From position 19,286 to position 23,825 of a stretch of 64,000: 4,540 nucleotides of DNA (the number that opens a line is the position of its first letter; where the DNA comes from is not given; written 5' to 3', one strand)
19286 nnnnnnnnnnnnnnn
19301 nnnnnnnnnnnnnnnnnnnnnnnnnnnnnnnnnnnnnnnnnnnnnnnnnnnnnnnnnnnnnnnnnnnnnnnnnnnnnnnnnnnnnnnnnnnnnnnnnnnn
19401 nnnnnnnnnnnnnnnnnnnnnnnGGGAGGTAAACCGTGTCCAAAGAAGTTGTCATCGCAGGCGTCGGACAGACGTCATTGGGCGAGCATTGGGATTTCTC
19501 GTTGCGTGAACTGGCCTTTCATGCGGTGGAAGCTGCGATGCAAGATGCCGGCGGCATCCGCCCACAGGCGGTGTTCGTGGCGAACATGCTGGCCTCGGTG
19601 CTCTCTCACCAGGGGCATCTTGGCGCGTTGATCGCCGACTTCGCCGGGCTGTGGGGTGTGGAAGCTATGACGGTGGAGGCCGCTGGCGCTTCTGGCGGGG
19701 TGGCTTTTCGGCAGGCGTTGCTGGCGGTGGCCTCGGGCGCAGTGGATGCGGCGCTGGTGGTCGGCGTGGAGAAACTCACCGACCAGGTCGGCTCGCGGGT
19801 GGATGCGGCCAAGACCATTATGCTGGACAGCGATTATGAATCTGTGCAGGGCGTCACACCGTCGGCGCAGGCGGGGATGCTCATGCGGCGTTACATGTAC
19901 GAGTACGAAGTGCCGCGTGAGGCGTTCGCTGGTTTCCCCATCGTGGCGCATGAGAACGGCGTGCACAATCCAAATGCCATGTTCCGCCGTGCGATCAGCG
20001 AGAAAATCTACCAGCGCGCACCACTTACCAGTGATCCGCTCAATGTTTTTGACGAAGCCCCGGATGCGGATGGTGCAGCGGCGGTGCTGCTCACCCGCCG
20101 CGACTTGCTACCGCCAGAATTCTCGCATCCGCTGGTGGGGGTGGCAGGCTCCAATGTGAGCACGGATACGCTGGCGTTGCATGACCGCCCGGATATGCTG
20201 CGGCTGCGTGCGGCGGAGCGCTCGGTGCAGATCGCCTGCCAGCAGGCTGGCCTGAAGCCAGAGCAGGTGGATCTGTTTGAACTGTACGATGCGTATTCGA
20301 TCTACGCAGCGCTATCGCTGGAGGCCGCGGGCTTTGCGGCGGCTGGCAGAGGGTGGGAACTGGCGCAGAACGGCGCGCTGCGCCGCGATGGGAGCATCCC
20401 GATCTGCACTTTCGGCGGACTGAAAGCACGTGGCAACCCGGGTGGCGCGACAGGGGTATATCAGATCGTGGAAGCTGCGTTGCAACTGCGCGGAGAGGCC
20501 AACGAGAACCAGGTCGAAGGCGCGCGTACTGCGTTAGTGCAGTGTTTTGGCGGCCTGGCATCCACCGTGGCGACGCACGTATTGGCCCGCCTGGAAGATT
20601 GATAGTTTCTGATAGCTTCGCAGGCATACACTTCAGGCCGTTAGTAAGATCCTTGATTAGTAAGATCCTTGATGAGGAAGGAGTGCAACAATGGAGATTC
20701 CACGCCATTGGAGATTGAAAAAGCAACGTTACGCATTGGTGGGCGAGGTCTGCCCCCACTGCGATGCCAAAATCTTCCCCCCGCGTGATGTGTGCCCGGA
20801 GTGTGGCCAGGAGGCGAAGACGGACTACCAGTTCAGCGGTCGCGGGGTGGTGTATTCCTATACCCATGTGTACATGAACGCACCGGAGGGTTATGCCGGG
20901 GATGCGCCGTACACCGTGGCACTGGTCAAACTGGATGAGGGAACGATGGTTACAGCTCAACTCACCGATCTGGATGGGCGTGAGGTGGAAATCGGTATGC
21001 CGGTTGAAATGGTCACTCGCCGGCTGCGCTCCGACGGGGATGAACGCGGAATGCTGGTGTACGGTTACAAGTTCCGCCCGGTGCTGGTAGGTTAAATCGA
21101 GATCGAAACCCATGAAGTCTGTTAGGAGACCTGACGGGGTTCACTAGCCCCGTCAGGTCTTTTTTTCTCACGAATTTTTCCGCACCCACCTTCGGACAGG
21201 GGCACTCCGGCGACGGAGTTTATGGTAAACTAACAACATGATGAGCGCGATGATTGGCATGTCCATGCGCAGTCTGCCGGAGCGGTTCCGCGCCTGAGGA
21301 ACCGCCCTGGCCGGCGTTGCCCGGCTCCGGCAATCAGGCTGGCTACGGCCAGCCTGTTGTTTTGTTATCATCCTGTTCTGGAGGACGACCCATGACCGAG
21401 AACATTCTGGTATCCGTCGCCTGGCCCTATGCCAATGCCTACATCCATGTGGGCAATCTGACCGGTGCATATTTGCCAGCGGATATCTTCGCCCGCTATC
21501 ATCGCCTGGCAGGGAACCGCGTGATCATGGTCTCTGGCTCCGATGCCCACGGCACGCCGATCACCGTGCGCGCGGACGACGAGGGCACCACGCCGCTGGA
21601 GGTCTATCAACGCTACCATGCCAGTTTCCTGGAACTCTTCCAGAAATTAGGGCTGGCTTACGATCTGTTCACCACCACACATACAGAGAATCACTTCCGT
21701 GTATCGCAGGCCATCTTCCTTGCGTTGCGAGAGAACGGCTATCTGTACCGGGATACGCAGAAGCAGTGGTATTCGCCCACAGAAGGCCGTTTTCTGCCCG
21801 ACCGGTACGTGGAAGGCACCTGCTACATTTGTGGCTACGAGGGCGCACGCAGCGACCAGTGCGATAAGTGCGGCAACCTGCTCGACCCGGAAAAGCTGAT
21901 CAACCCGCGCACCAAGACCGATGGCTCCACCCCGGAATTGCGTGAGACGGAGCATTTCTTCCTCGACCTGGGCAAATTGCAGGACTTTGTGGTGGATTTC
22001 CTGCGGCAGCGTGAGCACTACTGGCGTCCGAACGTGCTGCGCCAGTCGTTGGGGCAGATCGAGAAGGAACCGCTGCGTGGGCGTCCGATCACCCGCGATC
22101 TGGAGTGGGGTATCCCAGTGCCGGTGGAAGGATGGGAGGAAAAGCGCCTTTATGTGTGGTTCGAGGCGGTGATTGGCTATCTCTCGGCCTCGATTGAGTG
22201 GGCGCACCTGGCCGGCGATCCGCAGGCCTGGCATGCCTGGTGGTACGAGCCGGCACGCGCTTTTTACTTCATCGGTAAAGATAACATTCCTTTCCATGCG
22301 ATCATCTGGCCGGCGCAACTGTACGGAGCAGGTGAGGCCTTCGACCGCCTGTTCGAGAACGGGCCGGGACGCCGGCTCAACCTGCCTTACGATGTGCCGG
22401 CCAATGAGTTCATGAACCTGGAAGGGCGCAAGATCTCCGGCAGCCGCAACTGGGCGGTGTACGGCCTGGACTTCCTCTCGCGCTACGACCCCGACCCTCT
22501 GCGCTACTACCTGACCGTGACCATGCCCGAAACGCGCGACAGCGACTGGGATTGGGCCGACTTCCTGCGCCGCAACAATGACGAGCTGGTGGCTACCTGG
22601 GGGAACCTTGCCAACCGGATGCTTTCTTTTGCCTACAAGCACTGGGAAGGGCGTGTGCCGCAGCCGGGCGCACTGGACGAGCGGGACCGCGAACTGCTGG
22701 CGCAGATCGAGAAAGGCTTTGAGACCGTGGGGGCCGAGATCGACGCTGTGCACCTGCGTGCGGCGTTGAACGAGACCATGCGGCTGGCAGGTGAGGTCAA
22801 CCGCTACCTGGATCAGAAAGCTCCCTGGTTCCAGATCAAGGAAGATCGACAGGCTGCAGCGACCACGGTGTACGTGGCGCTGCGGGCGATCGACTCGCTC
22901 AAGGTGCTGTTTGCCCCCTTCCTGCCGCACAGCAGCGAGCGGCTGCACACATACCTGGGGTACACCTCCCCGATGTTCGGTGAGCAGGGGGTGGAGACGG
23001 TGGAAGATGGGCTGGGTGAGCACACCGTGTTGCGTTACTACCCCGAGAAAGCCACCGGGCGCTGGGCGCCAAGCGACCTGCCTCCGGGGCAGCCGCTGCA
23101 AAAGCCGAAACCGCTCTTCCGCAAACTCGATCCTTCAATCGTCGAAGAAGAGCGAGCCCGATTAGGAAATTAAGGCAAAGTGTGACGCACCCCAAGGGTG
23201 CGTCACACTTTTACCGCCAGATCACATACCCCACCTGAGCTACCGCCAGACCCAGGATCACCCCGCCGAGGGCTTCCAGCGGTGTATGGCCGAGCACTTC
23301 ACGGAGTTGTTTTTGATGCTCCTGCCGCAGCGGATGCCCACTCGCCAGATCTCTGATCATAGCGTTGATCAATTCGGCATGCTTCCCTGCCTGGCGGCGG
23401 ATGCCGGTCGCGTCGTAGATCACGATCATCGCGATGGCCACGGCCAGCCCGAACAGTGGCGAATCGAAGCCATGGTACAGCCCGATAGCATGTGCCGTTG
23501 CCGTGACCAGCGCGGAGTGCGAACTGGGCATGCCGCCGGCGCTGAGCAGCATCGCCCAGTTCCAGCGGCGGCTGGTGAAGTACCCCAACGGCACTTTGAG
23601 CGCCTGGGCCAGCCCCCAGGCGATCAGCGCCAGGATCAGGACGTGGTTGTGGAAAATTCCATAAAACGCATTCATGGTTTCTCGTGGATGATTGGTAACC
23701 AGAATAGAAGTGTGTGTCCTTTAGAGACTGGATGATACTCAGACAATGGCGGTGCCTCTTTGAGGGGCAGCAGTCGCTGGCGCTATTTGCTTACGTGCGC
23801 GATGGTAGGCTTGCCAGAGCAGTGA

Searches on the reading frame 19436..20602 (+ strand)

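Call 12: search_protein_families(library=pfam, proteins=[window:19436-20602:+], max_evalue=0.001)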
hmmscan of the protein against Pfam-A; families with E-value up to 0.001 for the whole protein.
window:19436-20602:+ (388 aa): 4 families
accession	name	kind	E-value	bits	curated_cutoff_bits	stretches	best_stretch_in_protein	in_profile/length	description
PF22691.2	Thiolase_C_1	-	1.2e-44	152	28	1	242-385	3-144/144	Thiolase C-terminal domain-like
PF00108.29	Thiolase_N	-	3e-17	63.3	26.4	1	5-218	1-255/260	Thiolase, N-terminal domain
PF00109.32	ketoacyl-synt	-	1.2e-05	25.5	20.8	1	61-143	152-231/252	Beta-ketoacyl synthase, N-terminal domain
PF02803.24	Thiolase_C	-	0.00063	19.8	27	0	263-360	27-106/123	Thiolase, C-terminal domain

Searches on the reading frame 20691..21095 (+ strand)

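Call 44: search_protein_families(library=pfam, proteins=[window:20691-21095:+], max_evalue=0.0001)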
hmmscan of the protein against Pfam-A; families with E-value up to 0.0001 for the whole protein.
window:20691-21095:+ (134 aa): 2 families
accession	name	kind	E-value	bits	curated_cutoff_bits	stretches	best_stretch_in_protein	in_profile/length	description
PF01796.24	OB_ChsH2_C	-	7.7e-21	74.2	27.1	1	47-110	3-65/65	ChsH2, C-terminal OB-fold domain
PF12172.15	zf-ChsH2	-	1.8e-08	34.4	23.2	1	11-39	4-32/37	ChsH2, rubredoxin-like zinc ribbon domain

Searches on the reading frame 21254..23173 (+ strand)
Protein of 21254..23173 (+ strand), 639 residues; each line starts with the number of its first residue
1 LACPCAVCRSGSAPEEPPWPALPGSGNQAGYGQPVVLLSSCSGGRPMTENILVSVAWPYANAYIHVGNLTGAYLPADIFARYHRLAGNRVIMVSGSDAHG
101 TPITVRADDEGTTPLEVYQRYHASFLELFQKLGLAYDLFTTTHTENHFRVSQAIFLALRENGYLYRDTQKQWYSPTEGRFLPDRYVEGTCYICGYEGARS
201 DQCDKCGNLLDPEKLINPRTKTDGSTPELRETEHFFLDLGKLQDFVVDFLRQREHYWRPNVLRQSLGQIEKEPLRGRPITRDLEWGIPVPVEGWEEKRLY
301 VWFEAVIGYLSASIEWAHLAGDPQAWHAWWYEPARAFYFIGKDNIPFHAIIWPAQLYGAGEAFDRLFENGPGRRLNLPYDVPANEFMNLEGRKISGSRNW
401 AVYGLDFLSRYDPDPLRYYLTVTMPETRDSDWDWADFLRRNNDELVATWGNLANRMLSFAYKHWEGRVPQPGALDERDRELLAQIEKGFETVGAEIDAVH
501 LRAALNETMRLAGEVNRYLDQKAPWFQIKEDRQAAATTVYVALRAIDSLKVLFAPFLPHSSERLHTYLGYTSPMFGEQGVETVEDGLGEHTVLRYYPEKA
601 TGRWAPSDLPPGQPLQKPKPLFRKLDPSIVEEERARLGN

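Call 7: search_protein_families(library=ncbifam, proteins=[window:21254-23173:+], max_evalue=0.00001)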
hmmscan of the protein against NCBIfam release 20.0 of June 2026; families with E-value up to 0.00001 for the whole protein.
window:21254-23173:+ (639 aa): 15 families
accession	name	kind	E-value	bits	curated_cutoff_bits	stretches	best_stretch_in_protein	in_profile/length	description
NF001100.0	PRK00133.1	equivalog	2e-165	552.1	587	1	47-635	3-541/676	methionine--tRNA ligase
TIGR00398.1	metG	equivalog_domain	2e-144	482.3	336.35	1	52-572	2-505/530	methionine--tRNA ligase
NF008900.0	PRK12267.1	equivalog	4.8e-78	263.2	598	1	50-572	5-480/648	methionine--tRNA ligase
NF008859.0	PRK11893.2-1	equivalog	2.3e-40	139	553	1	51-442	4-378/498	methionine--tRNA ligase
NF008860.0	PRK11893.2-2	equivalog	9.8e-35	120.5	761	2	335-569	327-548/583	methionine--tRNA ligase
NF008863.0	PRK11893.2-5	equivalog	9.3e-34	116.9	551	1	54-292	10-246/531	methionine--tRNA ligase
NF008957.0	PRK12300.1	subfamily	2.2e-22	78.9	677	2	49-123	32-108/946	leucine--tRNA ligase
NF008861.0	PRK11893.2-3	equivalog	6.7e-21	74.5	633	1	52-238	9-197/496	methionine--tRNA ligase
TIGR00396.1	leuS_bact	equivalog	9.2e-20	70.4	548.4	1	56-196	36-180/843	leucine--tRNA ligase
NF009687.0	PRK13208.1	equivalog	7e-19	67.5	738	2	58-175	47-178/801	valine--tRNA ligase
TIGR00392.1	ileS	equivalog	2.3e-17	62.5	621.4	2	389-572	607-793/861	isoleucine--tRNA ligase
TIGR00395.1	leuS_arch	equivalog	3.4e-13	48.5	648.5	1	49-123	25-101/938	leucine--tRNA ligase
TIGR00422.1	valS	equivalog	6.9e-13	47.5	612.1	1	390-568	523-699/863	valine--tRNA ligase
NF000540.1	alt_ValS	exception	3.4e-10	38.5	900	0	390-567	571-742/827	valine--tRNA ligase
NF004349.1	PRK05729.1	equivalog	4.7e-08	31.7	704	0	390-571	513-686/860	valine--tRNA ligase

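Call 8: search_protein_families(library=pfam, proteins=[window:21254-23173:+], max_evalue=0.00001)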
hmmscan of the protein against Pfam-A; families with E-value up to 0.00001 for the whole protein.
window:21254-23173:+ (639 aa): 4 families
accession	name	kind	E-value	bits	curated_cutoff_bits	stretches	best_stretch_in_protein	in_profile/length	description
PF09334.17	tRNA-synt_1g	-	6.7e-136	453.6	20.1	1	51-456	1-390/391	tRNA synthetases class I (M)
PF19303.5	Anticodon_3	-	2.2e-17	63.8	23.5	1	468-573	1-106/152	Anticodon binding domain of methionyl tRNA ligase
PF00133.28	tRNA-synt_1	-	1.3e-11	44.3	22.7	1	53-291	27-245/414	tRNA synthetases class I (I, L, M and V)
PF08264.19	Anticodon_1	-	2e-07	31.4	25.1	1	478-571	1-89/148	Anticodon-binding domain of tRNA ligase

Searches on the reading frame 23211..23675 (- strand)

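Call 11: search_protein_families(library=pfam, proteins=[window:23211-23675:-], max_evalue=0.001)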
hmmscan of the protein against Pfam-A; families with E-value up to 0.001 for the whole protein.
window:23211-23675:- (154 aa): 1 family
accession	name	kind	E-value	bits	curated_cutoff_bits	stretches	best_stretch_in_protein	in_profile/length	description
PF02681.20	DUF212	-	5.3e-48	162.8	26.5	1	8-145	1-126/126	Divergent PAP2 family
